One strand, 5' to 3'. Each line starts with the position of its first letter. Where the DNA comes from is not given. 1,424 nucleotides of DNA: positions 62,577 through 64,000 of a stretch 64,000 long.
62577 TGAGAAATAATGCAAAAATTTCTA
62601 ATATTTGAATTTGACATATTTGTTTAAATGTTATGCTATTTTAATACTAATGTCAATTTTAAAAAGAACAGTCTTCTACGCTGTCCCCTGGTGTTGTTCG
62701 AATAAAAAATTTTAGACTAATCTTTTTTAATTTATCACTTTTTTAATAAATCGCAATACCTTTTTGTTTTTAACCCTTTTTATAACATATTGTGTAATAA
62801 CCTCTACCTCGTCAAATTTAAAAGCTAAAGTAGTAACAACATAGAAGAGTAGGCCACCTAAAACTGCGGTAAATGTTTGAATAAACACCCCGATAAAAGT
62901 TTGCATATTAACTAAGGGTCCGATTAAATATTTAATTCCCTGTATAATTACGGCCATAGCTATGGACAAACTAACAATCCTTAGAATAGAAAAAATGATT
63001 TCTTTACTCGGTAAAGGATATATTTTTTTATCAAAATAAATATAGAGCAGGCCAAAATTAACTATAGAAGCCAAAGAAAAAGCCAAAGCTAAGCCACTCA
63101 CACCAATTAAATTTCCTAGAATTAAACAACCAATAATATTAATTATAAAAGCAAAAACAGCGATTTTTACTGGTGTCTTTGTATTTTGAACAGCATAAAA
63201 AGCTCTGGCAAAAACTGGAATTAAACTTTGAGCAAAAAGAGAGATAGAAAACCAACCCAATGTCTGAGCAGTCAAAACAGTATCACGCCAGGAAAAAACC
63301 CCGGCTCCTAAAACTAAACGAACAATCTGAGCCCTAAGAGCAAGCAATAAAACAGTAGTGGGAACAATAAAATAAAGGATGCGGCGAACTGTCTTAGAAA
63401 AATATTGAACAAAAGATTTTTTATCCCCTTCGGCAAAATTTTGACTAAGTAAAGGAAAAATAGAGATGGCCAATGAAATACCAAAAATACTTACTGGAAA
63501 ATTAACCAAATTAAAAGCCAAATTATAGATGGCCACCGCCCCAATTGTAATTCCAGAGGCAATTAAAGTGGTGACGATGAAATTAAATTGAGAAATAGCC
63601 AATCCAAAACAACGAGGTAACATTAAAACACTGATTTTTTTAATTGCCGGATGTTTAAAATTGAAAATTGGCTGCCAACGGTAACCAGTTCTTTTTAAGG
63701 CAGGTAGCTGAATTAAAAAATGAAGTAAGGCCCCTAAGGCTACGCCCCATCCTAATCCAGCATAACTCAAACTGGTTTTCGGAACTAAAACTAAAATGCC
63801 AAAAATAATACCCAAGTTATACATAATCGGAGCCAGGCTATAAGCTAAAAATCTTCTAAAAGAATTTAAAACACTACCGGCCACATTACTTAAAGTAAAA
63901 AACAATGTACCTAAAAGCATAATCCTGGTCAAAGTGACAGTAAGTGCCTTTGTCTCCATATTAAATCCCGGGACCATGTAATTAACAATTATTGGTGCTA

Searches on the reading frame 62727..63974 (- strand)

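Call 92: search_protein_families(library=pfam, max_evalue=0.001, proteins=[window:62727-63974:-])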
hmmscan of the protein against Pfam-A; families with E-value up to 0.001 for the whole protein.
window:62727-63974:- (415 aa): 3 families
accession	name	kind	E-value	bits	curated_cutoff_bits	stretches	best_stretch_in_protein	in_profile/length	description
PF03023.19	MurJ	-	8e-78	262.5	27.4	1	2-351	87-436/451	Lipid II flippase MurJ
PF01554.23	MatE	-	5.9e-12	46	24.9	1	120-284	1-160/161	MatE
PF01943.22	Polysacc_synt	-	2.2e-05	24.4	28.2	1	9-179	105-273/274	Polysaccharide biosynthesis protein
